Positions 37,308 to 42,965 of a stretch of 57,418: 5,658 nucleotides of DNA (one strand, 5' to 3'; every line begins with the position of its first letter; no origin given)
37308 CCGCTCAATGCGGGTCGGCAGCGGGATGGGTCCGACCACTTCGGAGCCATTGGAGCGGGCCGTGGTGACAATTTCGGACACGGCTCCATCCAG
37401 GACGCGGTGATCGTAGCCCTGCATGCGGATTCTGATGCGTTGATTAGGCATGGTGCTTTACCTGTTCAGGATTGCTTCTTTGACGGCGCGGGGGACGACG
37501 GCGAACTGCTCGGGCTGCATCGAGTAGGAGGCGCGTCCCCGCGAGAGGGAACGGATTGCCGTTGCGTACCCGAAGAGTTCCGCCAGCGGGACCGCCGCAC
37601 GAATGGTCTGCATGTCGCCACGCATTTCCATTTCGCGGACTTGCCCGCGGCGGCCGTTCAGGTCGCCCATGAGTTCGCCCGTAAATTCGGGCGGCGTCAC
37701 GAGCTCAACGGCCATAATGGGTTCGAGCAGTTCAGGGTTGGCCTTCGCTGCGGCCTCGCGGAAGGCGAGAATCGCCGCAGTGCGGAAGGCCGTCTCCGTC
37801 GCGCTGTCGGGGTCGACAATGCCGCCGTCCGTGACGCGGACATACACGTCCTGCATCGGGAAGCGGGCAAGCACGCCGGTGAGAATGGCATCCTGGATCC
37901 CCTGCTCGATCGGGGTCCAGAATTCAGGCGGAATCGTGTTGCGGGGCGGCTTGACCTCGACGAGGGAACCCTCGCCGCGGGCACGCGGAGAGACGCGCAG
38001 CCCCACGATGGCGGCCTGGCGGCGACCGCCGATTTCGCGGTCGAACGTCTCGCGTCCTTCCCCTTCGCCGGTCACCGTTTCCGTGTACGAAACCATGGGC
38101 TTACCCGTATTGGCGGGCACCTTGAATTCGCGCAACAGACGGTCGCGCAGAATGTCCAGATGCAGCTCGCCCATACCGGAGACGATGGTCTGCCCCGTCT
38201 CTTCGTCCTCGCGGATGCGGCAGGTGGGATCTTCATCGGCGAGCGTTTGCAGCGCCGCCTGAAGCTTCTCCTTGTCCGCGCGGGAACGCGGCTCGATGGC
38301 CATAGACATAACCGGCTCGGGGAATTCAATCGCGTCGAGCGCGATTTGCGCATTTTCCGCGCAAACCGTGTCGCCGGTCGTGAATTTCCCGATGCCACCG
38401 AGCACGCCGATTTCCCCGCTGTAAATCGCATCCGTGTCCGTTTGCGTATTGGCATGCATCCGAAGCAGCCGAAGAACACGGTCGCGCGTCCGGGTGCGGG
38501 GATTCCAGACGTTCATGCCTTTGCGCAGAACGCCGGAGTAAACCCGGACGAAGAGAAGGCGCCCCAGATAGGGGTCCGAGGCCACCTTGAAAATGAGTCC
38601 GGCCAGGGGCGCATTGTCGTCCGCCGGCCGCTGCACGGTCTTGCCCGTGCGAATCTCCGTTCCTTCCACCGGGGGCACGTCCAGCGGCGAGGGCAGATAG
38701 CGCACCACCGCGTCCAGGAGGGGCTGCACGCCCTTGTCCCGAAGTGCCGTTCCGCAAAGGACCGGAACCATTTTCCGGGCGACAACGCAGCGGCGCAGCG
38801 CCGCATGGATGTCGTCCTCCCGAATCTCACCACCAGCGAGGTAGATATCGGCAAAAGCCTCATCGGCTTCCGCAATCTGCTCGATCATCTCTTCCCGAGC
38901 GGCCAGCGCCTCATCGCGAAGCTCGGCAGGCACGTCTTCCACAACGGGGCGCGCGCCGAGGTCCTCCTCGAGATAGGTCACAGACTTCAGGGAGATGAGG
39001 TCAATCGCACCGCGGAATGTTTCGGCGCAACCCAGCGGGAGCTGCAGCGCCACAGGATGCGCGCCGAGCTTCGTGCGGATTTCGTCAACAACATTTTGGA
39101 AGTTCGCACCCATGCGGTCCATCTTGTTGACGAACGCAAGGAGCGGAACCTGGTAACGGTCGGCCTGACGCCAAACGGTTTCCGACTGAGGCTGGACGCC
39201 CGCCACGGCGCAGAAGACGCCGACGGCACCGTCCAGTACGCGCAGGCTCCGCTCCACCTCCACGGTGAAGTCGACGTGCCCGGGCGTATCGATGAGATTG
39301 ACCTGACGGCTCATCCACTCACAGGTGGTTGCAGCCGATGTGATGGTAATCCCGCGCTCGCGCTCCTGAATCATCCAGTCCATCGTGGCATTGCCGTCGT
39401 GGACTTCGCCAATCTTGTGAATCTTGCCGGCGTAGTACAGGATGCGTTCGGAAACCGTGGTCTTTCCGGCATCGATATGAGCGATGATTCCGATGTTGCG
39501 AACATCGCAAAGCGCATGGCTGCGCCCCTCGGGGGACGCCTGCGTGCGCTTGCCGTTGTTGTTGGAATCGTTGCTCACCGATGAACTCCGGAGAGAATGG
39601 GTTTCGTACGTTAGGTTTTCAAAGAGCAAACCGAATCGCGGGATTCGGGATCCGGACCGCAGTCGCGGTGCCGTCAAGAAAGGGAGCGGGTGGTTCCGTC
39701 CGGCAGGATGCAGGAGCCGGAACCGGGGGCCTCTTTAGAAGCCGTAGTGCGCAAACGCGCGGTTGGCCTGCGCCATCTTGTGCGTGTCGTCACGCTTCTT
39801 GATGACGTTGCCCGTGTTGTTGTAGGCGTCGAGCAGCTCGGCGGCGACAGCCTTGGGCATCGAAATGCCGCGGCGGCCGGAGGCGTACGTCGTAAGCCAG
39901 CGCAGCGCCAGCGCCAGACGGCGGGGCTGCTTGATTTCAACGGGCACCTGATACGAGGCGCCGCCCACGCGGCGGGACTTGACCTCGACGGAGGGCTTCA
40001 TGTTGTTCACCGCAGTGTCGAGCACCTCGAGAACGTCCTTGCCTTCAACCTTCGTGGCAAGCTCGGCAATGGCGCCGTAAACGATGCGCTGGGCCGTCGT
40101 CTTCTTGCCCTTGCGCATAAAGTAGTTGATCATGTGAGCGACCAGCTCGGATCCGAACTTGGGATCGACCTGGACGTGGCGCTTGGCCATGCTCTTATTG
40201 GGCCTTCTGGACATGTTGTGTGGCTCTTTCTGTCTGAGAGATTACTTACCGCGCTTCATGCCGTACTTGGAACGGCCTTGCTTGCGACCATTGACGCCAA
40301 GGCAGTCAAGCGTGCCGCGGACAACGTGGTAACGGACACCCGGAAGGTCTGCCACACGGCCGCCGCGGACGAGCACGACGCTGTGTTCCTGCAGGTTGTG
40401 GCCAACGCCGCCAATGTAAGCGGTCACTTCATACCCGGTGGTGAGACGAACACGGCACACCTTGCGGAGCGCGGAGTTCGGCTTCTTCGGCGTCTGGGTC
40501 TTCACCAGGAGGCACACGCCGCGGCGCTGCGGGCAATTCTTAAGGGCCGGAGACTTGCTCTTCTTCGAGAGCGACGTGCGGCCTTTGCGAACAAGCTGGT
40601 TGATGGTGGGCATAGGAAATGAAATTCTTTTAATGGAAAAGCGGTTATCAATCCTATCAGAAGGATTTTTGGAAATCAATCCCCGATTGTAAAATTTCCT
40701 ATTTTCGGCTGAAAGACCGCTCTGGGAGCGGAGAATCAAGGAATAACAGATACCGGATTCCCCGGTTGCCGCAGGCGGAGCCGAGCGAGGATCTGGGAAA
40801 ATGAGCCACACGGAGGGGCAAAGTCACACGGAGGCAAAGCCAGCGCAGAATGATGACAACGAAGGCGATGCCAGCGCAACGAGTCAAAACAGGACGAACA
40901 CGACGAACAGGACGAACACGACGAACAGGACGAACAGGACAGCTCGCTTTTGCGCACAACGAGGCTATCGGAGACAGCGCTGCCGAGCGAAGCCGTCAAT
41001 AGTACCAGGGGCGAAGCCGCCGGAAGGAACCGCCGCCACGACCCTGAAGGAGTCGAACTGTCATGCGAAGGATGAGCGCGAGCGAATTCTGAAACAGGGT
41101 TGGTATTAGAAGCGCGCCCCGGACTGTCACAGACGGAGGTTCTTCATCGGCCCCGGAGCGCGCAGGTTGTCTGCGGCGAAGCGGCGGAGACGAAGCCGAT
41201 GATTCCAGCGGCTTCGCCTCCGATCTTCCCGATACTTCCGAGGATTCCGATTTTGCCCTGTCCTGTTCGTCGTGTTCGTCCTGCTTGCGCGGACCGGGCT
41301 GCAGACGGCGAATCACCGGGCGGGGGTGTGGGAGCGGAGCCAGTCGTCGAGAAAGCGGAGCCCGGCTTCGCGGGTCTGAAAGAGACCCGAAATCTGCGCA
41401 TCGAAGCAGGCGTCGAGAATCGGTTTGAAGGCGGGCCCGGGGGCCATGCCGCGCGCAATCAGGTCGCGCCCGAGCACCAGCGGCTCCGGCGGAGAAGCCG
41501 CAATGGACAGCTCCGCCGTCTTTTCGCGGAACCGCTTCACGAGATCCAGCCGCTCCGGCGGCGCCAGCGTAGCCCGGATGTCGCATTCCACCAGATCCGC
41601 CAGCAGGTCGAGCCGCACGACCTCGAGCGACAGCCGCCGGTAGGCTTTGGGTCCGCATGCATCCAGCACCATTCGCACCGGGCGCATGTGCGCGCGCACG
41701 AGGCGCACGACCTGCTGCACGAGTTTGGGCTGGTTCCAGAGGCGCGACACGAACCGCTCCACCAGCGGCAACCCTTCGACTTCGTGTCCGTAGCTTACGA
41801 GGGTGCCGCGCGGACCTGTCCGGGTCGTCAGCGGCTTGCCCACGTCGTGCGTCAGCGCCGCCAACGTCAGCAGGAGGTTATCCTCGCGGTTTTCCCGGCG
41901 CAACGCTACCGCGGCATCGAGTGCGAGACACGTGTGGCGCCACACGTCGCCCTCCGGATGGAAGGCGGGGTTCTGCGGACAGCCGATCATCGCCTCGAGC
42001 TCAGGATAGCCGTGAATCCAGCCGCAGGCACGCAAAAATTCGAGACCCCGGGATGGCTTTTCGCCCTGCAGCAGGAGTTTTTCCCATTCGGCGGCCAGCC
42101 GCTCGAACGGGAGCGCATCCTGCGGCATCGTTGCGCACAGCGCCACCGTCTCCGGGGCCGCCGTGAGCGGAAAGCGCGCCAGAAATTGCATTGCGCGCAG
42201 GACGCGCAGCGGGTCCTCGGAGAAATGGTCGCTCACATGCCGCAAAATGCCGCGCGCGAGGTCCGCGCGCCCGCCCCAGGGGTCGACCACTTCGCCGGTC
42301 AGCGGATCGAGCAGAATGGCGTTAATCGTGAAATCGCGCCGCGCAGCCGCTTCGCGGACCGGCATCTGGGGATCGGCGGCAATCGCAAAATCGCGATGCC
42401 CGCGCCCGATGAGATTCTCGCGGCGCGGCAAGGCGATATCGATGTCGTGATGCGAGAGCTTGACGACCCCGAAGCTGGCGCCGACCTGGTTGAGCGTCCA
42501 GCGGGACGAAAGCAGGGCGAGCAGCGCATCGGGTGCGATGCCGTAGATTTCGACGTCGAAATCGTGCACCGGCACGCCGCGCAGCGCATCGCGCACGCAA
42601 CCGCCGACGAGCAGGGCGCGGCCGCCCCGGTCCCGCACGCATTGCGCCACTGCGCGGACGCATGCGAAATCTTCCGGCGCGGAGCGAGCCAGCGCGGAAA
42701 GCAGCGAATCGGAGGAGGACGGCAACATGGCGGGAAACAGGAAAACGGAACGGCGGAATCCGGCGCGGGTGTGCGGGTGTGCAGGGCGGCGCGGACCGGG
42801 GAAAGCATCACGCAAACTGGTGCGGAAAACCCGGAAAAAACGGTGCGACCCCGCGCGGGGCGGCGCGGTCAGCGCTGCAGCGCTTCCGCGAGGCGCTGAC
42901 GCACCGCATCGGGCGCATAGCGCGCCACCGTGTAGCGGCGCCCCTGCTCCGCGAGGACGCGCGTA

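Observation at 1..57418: A dense family of mosaic intergenic repeats built from shuffled short modules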

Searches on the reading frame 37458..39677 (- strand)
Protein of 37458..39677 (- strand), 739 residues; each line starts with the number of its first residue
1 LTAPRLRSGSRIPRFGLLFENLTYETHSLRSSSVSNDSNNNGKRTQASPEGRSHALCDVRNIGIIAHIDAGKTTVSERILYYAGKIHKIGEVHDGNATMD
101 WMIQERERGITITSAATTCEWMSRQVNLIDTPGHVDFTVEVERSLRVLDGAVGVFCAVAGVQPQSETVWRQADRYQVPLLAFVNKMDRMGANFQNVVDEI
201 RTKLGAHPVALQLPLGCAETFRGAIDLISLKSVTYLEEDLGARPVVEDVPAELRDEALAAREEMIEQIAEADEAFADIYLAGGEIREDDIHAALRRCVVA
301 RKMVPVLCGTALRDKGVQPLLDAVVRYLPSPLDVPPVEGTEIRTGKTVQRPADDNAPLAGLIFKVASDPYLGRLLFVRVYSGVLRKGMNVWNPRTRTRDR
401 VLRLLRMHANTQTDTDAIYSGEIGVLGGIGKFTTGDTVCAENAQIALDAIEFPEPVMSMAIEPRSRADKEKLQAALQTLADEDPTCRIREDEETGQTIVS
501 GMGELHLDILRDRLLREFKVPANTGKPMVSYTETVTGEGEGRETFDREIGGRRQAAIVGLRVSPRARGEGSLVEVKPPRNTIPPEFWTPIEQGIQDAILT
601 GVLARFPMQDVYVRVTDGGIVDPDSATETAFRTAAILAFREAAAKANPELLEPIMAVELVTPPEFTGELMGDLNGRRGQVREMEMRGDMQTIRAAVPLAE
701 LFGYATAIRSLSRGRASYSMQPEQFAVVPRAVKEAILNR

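Call 10: search_protein_families(library=pfam, proteins=[window:37458-39677:-])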
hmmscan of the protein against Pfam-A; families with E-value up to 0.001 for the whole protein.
window:37458-39677:- (739 aa): 7 families
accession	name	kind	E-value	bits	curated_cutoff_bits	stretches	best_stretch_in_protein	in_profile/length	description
PF00009.33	GTP_EFTU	-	7.7e-66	221.7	26.5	1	59-330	3-188/188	Elongation factor Tu GTP binding domain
PF14492.12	EFG_III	-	9.5e-31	106.1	27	1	452-526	1-75/75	Elongation Factor G, domain III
PF00679.30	EFG_C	-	2.9e-25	88.6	27.9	1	649-734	1-87/89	Elongation factor G C-terminus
PF03764.24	EFG_IV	-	2.2e-22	79.5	24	1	527-647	1-121/121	Elongation factor G, domain IV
PF22042.2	EF-G_D2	-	2.2e-13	50.6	27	1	357-440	1-83/84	Elongation factor G domain 2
PF03144.31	GTP_EFTU_D2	-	4.7e-13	49.8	30.3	1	372-439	1-73/73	Elongation factor Tu domain 2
PF16658.11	RF3_C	-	5.6e-07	29.9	40.1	1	459-541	13-95/132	Class II release factor RF3, C-terminal domain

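Call 26: find_homologous_proteins(query=window:37458-39578:-, max_evalue=1e-100)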
Query window:37458-39578:- (706 aa): 8000 proteins with E <= 1e-100 among 8000 candidates; the best 120 are listed.
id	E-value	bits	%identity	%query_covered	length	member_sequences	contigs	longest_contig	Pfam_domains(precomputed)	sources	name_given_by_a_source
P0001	0.0e+0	1578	100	100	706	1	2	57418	PF00679.31,PF14492.13,PF00009.34,PF03764.25,PF16658.12,PF03144.32,PF22042.3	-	-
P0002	0.0e+0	1575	100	100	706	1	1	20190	PF00679.31,PF14492.13,PF00009.34,PF03764.25,PF16658.12,PF03144.32,PF22042.3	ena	-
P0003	0.0e+0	1573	100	100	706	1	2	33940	PF00679.31,PF14492.13,PF00009.34,PF03764.25,PF16658.12,PF03144.32,PF22042.3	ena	-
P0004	0.0e+0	1572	100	100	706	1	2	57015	PF00679.31,PF14492.13,PF00009.34,PF03764.25,PF16658.12,PF03144.32,PF22042.3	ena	-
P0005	0.0e+0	1572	99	100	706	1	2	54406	PF00679.31,PF14492.13,PF00009.34,PF03764.25,PF16658.12,PF03144.32,PF22042.3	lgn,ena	-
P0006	0.0e+0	1572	99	100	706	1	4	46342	PF00679.31,PF14492.13,PF00009.34,PF03764.25,PF16658.12,PF03144.32,PF22042.3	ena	-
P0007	0.0e+0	1571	100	100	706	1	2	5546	PF00679.31,PF14492.13,PF00009.34,PF03764.25,PF16658.12,PF03144.32,PF22042.3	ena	-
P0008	0.0e+0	1571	100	100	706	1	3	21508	PF00679.31,PF14492.13,PF00009.34,PF03764.25,PF16658.12,PF03144.32,PF22042.3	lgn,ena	-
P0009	0.0e+0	1570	99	100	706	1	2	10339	PF00679.31,PF14492.13,PF00009.34,PF03764.25,PF16658.12,PF03144.32,PF22042.3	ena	-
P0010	0.0e+0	1569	99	100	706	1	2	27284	PF00679.31,PF14492.13,PF00009.34,PF03764.25,PF16658.12,PF03144.32,PF22042.3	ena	-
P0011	0.0e+0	1568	99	100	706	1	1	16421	PF00679.31,PF14492.13,PF00009.34,PF03764.25,PF16658.12,PF03144.32,PF22042.3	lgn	-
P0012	0.0e+0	1567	99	100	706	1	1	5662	PF00679.31,PF14492.13,PF00009.34,PF03764.25,PF16658.12,PF03144.32,PF22042.3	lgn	-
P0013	0.0e+0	1566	99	100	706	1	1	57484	PF00679.31,PF14492.13,PF00009.34,PF03764.25,PF16658.12,PF03144.32,PF22042.3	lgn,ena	-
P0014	0.0e+0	1524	100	97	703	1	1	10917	PF00679.31,PF14492.13,PF00009.34,PF03764.25,PF16658.12,PF03144.32,PF22042.3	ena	-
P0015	0.0e+0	1420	89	100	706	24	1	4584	PF00679.31,PF14492.13,PF00009.34,PF03764.25,PF16658.12,PF03144.32,PF22042.3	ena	-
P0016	0.0e+0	1419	89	100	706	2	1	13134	PF00679.31,PF14492.13,PF00009.34,PF03764.25,PF16658.12,PF03144.32,PF22042.3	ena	-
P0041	0.0e+0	1287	81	99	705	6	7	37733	PF00679.31,PF14492.13,PF00009.34,PF03764.25,PF16658.12,PF03144.32,PF22042.3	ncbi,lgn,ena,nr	ncbi:MAG: elongation factor G [Kiritimatiellae bacterium]|nr:elongation factor G [Kiritimatiellia ba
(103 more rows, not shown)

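Call 27: find_encoding_contigs(protein=P0016, flank=10000, max_places=4)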
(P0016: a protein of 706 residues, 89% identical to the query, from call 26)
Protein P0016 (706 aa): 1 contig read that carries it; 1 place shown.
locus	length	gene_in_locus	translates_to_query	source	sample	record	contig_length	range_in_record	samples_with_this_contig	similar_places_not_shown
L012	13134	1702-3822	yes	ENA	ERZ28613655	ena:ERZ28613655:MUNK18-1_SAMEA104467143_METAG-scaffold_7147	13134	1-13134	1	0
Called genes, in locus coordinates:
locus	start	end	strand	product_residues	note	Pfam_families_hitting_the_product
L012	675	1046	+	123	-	PF00164:Ribosom_S12_S23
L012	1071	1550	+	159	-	PF00177:Ribosomal_S7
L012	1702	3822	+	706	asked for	PF00009:GTP_EFTU, PF22042:EF-G_D2, PF03144:GTP_EFTU_D2, PF14492:EFG_III, PF16658:RF3_C (weak), PF03764:EFG_IV, PF00679:EFG_C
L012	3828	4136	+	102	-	PF00338:Ribosomal_S10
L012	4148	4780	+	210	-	PF00297:Ribosomal_L3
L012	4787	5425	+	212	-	PF00573:Ribosomal_L4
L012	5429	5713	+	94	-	PF00276:Ribosomal_L23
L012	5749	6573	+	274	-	PF00181:Ribosomal_L2_N, PF03947:Ribosomal_L2_C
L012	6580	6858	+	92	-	PF00203:Ribosomal_S19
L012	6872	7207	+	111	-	PF00237:Ribosomal_L22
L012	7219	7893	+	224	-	PF07650:KH_2, PF00189:Ribosomal_S3_C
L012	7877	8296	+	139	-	PF00252:Ribosomal_L16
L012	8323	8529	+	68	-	PF00831:Ribosomal_L29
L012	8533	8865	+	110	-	PF00366:Ribosomal_S17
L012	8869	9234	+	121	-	PF00238:Ribosomal_L14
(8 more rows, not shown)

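Call 28: find_encoding_contigs(protein=P0006, flank=10000, max_places=6)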
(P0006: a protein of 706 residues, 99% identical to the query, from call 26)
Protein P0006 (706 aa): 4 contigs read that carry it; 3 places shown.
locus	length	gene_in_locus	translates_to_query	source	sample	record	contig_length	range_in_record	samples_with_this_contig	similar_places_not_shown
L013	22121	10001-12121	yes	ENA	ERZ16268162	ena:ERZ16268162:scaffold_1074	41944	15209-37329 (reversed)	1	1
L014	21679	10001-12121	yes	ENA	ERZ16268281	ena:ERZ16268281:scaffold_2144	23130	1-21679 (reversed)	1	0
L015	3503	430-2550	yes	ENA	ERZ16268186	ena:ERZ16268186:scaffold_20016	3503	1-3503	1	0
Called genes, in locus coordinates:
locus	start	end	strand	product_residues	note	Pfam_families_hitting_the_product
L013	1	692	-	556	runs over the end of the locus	PF00501:AMP-binding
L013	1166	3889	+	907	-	-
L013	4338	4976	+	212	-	PF00753:Lactamase_B, PF12706:Lactamase_B_2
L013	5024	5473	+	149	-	-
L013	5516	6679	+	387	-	PF00534:Glycos_transf_1, PF13692:Glyco_trans_1_4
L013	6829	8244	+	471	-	PF01743:PolyA_pol, PF01966:HD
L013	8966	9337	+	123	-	PF00164:Ribosom_S12_S23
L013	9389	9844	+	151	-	PF00177:Ribosomal_S7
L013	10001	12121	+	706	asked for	PF00009:GTP_EFTU, PF22042:EF-G_D2, PF03144:GTP_EFTU_D2, PF14492:EFG_III, PF16658:RF3_C (weak), PF03764:EFG_IV, PF00679:EFG_C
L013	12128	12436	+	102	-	PF00338:Ribosomal_S10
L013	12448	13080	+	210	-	PF00297:Ribosomal_L3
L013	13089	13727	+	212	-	PF00573:Ribosomal_L4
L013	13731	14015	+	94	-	PF00276:Ribosomal_L23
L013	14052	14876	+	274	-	PF00181:Ribosomal_L2_N, PF03947:Ribosomal_L2_C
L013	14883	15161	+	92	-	PF00203:Ribosomal_S19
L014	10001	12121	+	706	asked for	PF00009:GTP_EFTU, PF22042:EF-G_D2, PF03144:GTP_EFTU_D2, PF14492:EFG_III, PF16658:RF3_C (weak), PF03764:EFG_IV, PF00679:EFG_C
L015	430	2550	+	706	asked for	PF00009:GTP_EFTU, PF22042:EF-G_D2, PF03144:GTP_EFTU_D2, PF14492:EFG_III, PF16658:RF3_C (weak), PF03764:EFG_IV, PF00679:EFG_C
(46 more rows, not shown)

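Call 64: find_encoding_contigs(protein=P0041, flank=10000, max_places=3)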
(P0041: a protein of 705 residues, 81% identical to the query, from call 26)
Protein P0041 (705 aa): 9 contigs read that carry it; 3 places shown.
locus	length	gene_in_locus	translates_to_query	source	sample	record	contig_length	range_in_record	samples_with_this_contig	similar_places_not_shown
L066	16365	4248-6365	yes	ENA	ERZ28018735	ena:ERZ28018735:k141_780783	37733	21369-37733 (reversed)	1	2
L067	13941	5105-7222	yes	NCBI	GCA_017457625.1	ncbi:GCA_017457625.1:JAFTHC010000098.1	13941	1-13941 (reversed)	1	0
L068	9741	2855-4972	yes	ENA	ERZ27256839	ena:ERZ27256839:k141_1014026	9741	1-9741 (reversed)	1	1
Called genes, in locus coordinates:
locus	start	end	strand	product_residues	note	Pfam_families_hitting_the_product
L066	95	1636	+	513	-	PF00144:Beta-lactamase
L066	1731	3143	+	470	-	PF03446:NAD_binding_2, PF00393:6PGD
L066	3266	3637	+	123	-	PF00164:Ribosom_S12_S23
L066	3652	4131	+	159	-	PF00177:Ribosomal_S7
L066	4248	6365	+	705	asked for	PF00009:GTP_EFTU, PF22042:EF-G_D2, PF03144:GTP_EFTU_D2, PF14492:EFG_III, PF16658:RF3_C (weak), PF03764:EFG_IV, PF00679:EFG_C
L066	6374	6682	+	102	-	PF00338:Ribosomal_S10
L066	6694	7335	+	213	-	PF00297:Ribosomal_L3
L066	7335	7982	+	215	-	PF00573:Ribosomal_L4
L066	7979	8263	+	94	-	PF00276:Ribosomal_L23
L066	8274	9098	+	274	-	PF00181:Ribosomal_L2_N, PF03947:Ribosomal_L2_C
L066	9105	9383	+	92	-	PF00203:Ribosomal_S19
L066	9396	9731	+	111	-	PF00237:Ribosomal_L22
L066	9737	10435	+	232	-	PF07650:KH_2, PF05316:VAR1 (faint), PF00189:Ribosomal_S3_C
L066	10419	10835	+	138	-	PF00252:Ribosomal_L16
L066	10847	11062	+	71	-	PF00831:Ribosomal_L29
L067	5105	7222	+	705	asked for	PF00009:GTP_EFTU, PF22042:EF-G_D2, PF03144:GTP_EFTU_D2, PF14492:EFG_III, PF16658:RF3_C (weak), PF03764:EFG_IV, PF00679:EFG_C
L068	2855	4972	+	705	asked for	PF00009:GTP_EFTU, PF22042:EF-G_D2, PF03144:GTP_EFTU_D2, PF14492:EFG_III, PF16658:RF3_C (weak), PF03764:EFG_IV, PF00679:EFG_C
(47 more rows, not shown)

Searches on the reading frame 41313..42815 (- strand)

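Call 10: search_protein_families(library=pfam, proteins=[window:41313-42815:-])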
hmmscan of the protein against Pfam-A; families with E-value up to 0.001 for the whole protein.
window:41313-42815:- (500 aa): 2 families
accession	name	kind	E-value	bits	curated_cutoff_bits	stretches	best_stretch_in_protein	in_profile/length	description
PF01743.26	PolyA_pol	-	4e-17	63.2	23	1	68-192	2-126/126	Poly A polymerase head domain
PF01966.28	HD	-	5.5e-08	33.5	22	1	292-400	2-105/116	HD domain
